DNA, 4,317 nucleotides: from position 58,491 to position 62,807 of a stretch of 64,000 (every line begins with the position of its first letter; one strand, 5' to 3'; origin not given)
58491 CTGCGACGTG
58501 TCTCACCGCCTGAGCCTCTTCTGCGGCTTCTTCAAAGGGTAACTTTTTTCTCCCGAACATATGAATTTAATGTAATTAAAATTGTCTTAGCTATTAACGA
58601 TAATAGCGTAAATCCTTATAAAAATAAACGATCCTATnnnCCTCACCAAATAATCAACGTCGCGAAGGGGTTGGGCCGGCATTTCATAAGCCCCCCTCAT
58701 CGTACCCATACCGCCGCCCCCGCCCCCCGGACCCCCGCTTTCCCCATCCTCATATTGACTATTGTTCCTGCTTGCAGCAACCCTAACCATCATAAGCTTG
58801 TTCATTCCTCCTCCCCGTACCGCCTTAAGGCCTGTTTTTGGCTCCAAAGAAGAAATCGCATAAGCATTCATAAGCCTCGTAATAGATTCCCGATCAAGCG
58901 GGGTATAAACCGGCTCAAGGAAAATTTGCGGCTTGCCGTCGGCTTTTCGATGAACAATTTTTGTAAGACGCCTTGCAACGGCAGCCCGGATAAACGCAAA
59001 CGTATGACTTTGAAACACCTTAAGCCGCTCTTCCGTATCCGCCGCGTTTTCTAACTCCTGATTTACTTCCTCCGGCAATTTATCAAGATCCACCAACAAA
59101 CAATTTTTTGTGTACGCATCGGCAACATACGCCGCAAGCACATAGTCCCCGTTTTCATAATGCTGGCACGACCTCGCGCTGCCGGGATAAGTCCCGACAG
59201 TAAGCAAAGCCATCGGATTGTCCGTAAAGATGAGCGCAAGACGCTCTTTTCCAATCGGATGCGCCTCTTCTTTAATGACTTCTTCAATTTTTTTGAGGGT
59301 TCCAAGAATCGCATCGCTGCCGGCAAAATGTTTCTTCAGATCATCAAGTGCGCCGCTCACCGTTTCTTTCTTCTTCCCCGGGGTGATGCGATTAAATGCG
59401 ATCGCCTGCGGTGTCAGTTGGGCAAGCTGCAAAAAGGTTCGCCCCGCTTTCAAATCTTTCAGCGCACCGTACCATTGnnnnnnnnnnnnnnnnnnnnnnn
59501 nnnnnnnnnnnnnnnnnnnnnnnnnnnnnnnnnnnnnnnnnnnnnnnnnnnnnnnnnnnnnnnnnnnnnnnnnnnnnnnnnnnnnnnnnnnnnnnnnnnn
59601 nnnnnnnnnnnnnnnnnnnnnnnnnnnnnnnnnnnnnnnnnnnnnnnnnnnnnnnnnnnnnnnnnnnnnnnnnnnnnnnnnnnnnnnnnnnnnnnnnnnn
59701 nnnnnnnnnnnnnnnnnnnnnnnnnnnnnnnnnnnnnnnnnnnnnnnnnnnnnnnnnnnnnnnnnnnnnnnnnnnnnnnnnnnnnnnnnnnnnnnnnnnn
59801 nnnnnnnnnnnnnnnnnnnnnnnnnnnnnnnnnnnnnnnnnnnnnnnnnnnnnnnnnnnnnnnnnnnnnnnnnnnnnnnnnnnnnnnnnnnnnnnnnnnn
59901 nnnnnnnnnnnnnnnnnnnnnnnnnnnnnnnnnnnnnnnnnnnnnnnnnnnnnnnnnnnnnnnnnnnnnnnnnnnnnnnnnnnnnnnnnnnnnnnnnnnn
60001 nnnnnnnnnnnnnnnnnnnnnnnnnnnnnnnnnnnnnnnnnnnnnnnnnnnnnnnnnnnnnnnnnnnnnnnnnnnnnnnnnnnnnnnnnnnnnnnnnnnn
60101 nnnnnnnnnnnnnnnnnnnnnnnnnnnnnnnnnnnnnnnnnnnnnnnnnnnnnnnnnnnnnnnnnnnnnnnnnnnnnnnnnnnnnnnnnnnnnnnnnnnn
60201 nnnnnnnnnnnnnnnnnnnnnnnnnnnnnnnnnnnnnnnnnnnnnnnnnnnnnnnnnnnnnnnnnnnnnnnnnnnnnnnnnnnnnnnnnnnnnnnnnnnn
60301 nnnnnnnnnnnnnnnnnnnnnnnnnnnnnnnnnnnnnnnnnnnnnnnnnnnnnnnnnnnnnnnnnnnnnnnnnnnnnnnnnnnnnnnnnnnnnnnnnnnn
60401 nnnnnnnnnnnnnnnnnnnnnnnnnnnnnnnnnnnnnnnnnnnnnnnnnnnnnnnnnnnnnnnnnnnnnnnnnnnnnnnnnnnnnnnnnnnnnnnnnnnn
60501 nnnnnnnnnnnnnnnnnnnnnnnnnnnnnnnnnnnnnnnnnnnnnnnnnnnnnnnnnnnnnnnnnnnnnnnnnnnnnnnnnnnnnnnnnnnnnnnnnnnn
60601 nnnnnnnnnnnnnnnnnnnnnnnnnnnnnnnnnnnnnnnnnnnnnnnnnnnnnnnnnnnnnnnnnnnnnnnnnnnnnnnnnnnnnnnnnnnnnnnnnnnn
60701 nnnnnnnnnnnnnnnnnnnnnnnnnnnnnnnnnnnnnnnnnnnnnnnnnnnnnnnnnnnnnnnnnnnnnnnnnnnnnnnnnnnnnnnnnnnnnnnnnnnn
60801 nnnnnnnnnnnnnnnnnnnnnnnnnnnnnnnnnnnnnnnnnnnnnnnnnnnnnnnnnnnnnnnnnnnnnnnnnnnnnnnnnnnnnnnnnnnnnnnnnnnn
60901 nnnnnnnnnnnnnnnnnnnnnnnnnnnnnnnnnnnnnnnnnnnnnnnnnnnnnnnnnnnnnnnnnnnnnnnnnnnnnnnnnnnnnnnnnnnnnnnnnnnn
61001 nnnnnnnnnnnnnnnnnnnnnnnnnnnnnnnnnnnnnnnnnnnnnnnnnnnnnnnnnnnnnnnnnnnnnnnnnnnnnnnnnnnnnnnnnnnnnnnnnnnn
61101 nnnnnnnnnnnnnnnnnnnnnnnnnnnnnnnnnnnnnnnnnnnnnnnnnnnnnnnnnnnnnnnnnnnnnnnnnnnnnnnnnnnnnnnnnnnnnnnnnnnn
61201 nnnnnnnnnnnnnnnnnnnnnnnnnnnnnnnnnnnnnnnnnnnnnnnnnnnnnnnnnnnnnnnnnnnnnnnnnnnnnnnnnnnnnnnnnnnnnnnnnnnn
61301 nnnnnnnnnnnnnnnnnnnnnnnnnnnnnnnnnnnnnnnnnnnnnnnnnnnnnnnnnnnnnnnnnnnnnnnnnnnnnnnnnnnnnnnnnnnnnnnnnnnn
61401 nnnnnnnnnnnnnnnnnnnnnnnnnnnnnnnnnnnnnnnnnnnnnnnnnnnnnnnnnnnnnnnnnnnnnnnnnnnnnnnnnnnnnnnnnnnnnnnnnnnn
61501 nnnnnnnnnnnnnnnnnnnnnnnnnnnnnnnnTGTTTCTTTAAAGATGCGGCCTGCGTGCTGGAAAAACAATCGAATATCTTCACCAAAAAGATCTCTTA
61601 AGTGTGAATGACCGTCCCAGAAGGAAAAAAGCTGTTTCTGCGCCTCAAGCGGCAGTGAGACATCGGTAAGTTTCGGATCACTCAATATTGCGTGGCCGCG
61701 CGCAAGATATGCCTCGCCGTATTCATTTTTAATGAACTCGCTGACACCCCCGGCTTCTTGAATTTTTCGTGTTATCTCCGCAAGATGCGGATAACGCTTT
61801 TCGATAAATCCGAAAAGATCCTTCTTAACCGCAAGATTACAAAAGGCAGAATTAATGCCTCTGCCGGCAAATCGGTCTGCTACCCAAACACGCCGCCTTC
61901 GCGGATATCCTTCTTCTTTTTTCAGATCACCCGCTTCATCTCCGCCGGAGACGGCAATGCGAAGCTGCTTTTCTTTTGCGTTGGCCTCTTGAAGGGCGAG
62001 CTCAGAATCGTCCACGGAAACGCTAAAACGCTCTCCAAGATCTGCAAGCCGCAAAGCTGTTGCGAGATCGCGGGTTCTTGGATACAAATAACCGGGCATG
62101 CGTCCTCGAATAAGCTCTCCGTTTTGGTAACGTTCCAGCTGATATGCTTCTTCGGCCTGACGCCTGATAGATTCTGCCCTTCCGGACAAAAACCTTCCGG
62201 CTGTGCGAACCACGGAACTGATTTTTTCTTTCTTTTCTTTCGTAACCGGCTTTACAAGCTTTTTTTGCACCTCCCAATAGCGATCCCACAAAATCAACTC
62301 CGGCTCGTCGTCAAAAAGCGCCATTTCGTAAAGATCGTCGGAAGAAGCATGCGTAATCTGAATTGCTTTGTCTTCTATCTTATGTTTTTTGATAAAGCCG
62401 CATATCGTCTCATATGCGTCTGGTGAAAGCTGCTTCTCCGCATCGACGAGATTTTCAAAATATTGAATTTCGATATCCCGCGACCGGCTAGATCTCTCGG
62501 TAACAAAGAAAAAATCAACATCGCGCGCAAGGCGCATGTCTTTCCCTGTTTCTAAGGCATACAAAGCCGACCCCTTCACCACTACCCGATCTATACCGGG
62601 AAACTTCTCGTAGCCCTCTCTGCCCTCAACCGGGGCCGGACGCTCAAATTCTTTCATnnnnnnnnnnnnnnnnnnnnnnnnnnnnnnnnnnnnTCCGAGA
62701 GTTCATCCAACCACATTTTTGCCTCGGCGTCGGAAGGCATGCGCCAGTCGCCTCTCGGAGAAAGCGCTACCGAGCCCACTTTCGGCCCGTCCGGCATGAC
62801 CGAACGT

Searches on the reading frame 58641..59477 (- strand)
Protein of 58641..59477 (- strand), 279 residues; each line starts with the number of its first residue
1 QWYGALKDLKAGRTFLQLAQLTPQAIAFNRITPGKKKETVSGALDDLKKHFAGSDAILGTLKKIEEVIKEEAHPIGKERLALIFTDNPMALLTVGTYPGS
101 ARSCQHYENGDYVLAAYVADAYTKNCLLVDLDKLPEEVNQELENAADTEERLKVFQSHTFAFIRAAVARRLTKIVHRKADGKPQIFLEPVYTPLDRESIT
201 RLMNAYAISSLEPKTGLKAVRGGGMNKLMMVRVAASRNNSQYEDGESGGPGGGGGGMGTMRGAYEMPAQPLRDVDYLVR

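Call 44: predict_structure(alignment_id=A3)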
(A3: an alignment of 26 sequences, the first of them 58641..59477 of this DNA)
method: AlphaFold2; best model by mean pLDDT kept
length: 279 residues; sequences in the alignment: 26
mean_pLDDT: 83.1   pTM: 0.68
mean pLDDT of the five models: 83.1, 80.3, 80.0, 78.3, 78.1
residues with pLDDT >= 90: 130; 70-90: 99; 50-70: 33; < 50: 17
segments of 3 or more residues with pLDDT < 50: 71-77, 108-110, 247-253
pLDDT, mean of each block of 10 residues (from residue 1): 92 89 77 75 94 93 81 53 90 80 54 72 92 95 91 94 94 94 94 87 90 92 73 89 60 61 91 81
secondary structure, 60 per line:
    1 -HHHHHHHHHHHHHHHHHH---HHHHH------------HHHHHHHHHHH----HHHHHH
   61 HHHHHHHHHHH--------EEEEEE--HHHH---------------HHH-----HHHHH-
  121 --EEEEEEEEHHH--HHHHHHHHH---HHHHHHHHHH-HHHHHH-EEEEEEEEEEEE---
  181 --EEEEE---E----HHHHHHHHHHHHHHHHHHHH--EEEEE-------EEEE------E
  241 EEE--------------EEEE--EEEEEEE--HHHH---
elements in order: H2-19 H23-27 H40-50 H55-71 E80-85 H88-91 H115-119 E123-130 H136-144 H148-157 H159-164 E166-177 E183-187 H196-215 E218-222 E230-233 E240-243 E258-261 E264-270 H273-276

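Call 75: search_solved_structures(query=A3, max_evalue=10, show_alignments=2)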
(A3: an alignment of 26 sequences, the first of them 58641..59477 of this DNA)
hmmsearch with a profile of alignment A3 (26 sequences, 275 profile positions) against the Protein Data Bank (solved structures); distinct sequences matched with E-value up to 10: 7.
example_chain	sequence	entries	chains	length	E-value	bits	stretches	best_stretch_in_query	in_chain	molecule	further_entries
5tgw_A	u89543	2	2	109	0.14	14.7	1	36-81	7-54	PS1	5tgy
8b7x_A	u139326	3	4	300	0.36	13.3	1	41-87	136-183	Siderophore ABC transporter substrate-binding protein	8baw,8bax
4xng_A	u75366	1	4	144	0.43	13.1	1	16-74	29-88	Uncharacterized protein MG218.1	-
4q9n_A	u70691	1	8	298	2.1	10.8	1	23-87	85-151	Enoyl-[acyl-carrier-protein] reductase [NADH]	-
9i5b_A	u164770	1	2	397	3.1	10.3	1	102-127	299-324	Basement membrane-specific heparan sulfate proteoglycan core protein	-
9i5a_A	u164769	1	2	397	3.1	10.3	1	102-127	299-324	Basement membrane-specific heparan sulfate proteoglycan core protein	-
6z35_A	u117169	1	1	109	4.5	9.7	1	36-81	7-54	Maquette 2-1ip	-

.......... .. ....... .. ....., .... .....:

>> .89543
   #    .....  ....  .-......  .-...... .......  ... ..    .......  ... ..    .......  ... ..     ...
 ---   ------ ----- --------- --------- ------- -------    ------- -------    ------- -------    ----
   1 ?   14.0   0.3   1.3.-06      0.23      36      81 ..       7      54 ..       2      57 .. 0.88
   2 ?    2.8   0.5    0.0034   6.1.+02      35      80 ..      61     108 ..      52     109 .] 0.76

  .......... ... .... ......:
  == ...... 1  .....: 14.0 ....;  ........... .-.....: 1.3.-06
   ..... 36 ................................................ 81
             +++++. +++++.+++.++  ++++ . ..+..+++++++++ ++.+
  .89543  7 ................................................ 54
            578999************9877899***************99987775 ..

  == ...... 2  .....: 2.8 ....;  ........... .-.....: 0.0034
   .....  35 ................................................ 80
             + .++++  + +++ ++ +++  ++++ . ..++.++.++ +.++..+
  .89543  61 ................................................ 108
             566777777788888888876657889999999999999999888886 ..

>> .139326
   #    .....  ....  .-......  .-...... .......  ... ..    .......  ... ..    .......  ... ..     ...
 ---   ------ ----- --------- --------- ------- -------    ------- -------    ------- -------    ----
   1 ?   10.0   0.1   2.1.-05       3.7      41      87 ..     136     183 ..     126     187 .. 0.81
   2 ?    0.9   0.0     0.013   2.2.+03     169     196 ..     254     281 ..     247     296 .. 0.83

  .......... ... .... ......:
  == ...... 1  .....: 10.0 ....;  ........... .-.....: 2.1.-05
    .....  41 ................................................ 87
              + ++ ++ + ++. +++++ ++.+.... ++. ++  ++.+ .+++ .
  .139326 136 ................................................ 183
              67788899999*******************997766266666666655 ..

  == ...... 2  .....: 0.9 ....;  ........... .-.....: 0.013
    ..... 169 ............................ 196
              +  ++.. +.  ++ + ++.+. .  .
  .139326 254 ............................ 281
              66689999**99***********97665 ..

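Call 79: search_protein_families(library=pfam, alignment_id=A3, max_evalue=10)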
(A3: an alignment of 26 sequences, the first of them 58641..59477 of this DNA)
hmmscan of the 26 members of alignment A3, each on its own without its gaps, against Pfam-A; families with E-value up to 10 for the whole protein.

A. member 1, window:58641-59477:- (279 aa): 0 families

B. families by the number of members that match (of 26 scanned): 21 families
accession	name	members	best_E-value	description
PF14724.11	mit_SMPDase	2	0.15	Mitochondrial-associated sphingomyelin phosphodiesterase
PF17370.7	DUF5392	1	0.013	Family of unknown function (DUF5392)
PF19008.5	DUF5737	1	0.023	Family of unknown function (DUF5737)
PF05227.19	CHASE3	1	0.027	CHASE3 domain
PF10779.14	XhlA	1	0.033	Haemolysin XhlA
PF21769.2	vRNAP_dom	1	0.038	Virion DNA-directed RNA polymerase domain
PF06361.16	RTBV_P12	1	0.045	Rice tungro bacilliform virus P12 protein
PF12194.14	Ste5_C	1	0.061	Protein kinase Fus3-binding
PF09703.15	Cas_Csa4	1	0.078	CRISPR-associated protein (Cas_Csa4)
PF22023.1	Pus10_THUMP_arc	1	0.089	Pus10 THUMP domain, archaeal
PF21256.2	TetR_C_5-like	1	0.094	Tetracyclin repressor-like, C-terminal domain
PF17437.7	DUF5416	1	0.099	Family of unknown function (DUF5416)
PF13361.12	UvrD_C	1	0.1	UvrD-like helicase C-terminal domain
PF04464.20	Glyphos_transf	1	0.12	CDP-Glycerol:Poly(glycerophosphate) glycerophosphotransferase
PF18646.6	DUF5632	1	0.12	Family of unknown function (DUF5632)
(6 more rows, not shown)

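Call 107: search_dna_similar(query=window:58641-59477:-, collection=plasmids, mode=protein, max_evalue=1, max_rows=10)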
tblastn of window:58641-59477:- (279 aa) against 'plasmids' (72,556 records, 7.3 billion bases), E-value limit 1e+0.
No match.

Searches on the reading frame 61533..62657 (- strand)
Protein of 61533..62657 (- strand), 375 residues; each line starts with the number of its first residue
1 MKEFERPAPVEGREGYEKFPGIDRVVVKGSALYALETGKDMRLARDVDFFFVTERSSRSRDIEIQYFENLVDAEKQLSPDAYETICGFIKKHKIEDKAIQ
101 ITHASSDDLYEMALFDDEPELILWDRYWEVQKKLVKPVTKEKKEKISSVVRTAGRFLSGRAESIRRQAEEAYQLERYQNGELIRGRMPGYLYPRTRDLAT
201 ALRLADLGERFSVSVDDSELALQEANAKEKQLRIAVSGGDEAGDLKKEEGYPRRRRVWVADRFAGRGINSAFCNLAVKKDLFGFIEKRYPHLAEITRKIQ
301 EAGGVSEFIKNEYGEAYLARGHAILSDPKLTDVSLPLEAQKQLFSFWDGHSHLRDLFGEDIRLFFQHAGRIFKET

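Call 54: predict_structure(alignment_id=A4)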
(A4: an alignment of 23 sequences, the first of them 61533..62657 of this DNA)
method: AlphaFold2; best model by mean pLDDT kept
length: 375 residues; sequences in the alignment: 23
mean_pLDDT: 88.5   pTM: 0.83
mean pLDDT of the five models: 88.5, 87.6, 87.6, 86.2, 85.6
residues with pLDDT >= 90: 288; 70-90: 38; 50-70: 17; < 50: 32
segments of 3 or more residues with pLDDT < 50: 1-3, 9-15, 241-252, 256-263
pLDDT, mean of each block of 10 residues (from residue 1): 49 62 96 96 96 76 91 95 97 96 93 95 97 97 97 90 96 98 96 94 97 97 98 83 44 48 70 94 97 98 96 95 93 91 92 90 89 82
secondary structure, 60 per line:
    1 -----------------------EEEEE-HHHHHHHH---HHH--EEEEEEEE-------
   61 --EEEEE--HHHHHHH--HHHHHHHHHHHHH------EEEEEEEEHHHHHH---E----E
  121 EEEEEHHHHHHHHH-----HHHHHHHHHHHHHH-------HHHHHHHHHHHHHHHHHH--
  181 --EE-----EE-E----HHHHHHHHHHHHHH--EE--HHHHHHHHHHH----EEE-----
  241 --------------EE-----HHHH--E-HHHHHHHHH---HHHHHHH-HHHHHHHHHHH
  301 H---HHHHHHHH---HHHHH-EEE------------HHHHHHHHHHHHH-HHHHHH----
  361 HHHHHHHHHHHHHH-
elements in order: E24-28 H30-37 E46-53 E63-67 H70-76 H79-91 E98-105 H106-111 E120-125 H126-134 H140-153 H161-178 H198-211 H218-228 E233-235 H262-265 H270-278 H282-288 H290-301 H305-312 H316-320 E322-324 H337-349 H351-356 H361-374

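Call 78: search_protein_families(library=pfam, alignment_id=A4, max_evalue=10)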
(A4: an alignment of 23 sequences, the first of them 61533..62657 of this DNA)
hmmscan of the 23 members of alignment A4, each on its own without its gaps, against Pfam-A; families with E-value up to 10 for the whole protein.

A. member 1, window:61533-62657:- (375 aa): 0 families

B. families by the number of members that match (of 23 scanned): 16 families
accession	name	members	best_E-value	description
PF07134.16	AcMNPV_Orf18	2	0.031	Autographa californica nuclear polyhedrosis virus (AcMNPV), Orf18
PF14497.11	GST_C_3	2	0.14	Glutathione S-transferase, C-terminal domain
PF10706.15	Aminoglyc_resit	2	0.16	Aminoglycoside-2''-adenylyltransferase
PF11344.13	DUF3146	1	0.019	Protein of unknown function (DUF3146)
PF03564.21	DUF1759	1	0.029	Protein of unknown function (DUF1759)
PF18536.7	DUF5623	1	0.031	Domain of unknown function (DUF5623)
PF03271.22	EB1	1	0.034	EB1-like C-terminal motif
PF18035.6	Bap31_Bap29_C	1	0.044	Bap31/Bap29 cytoplasmic coiled-coil domain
PF25061.1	RRM_fung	1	0.062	Fungal RNA-binding domain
PF22637.2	CBM_4_9_1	1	0.082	BppA domain 1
PF21021.3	FAF1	1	0.13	Fas-associated factor 1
PF25212.1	HVO_A0114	1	0.13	HVO_A0114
PF17125.10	Methyltr_RsmF_N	1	0.14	N-terminal domain of 16S rRNA methyltransferase RsmF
PF24191.1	Mycobacteriophage_TM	1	0.19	Mycobacteriophage protein with transmembrane helix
PF21983.2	NikA-like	1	0.2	Mobilization protein NikA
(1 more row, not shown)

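Call 83: fold_search(model_id=the predicted structure, library=pdb)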
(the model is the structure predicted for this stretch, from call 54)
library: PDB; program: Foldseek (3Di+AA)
matches with E <= 10: 53; with E <= 0.001: 0
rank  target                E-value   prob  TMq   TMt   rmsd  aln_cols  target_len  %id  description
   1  4ebj_A                6.9e-02  0.54  0.16  0.22  14.8       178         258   12  Crystal structure of aminoglycoside 4'-O-adenylyltransferase ANT(4')-IIb, apo (released 2012-04-04)
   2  6un8_B                3.7e-01  0.25  0.19  0.26  18.3       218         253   11  Wild type ANT bound to neomycin (released 2020-05-06)
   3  7cqz                  3.9e-01  0.14  0.24  0.27  13.7       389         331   11  crystal structure of mouse FAM46C (TENT5C) (released 2021-06-09)
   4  6w38_A                4.9e-01  0.18  0.23  0.26  10.3       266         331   14  Crystal structure of the FAM46C/Plk4 complex (released 2020-05-06)
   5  6p8v_G                5.2e-01  0.08  0.19  0.21  20.1       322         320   10  Structure of E. coli MS115-1 HORMA:CdnC:Trip13 complex (released 2019-12-25)
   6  3wfq_E                6.2e-01  0.23  0.23  0.20   9.3       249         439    9  tRNA processing enzyme complex 1 (released 2014-01-01)
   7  3wfq_G                6.5e-01  0.21  0.22  0.19   9.3       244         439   10  tRNA processing enzyme complex 1 (released 2014-01-01)
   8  3wfp_E                7.3e-01  0.04  0.16  0.15  19.0       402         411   10  tRNA processing enzyme (apo form 2) (released 2014-01-01)
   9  3wfq_H                9.8e-01  0.18  0.28  0.25  10.1       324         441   10  tRNA processing enzyme complex 1 (released 2014-01-01)
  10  1kny_A                9.8e-01  0.13  0.17  0.23  19.2       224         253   13  KANAMYCIN NUCLEOTIDYLTRANSFERASE (released 1996-08-17)
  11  2p90_B                1.2e+00  0.08  0.12  0.16  16.6       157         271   13  The crystal structure of a protein of unknown function from Corynebacterium glutamicum ATCC 13032 (released 2007-05-08)
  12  5ttx_D                1.8e+00  0.08  0.09  0.17   8.0        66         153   14  Crystal structure of hydrogenase 2 maturation peptidase from Thaumarchaeota archaeon SCGC_AB-539-E09 (released 2017-05-31)
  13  2h63_B                2.0e+00  0.02  0.07  0.08  11.0        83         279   19  Crystal Structure of Human Biliverdin Reductase A (released 2006-07-04)
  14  4bej_A                2.0e+00  0.02  0.12  0.09  22.4       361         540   10  Nucleotide-free Dynamin 1-like protein (DNM1L, DRP1, DLP1) (released 2013-04-24)
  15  7ecd                  2.3e+00  0.07  0.12  0.16  12.4       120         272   12  Crystal structure of Tam41 from Firmicutes bacterium, complex with CTP-Mg (released 2022-01-19)
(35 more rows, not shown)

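Call 92: search_dna_similar(query=window:61533-62657:-, collection=phages, mode=protein, max_evalue=1, max_rows=10)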
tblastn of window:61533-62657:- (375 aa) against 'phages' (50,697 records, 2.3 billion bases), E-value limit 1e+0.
No match.
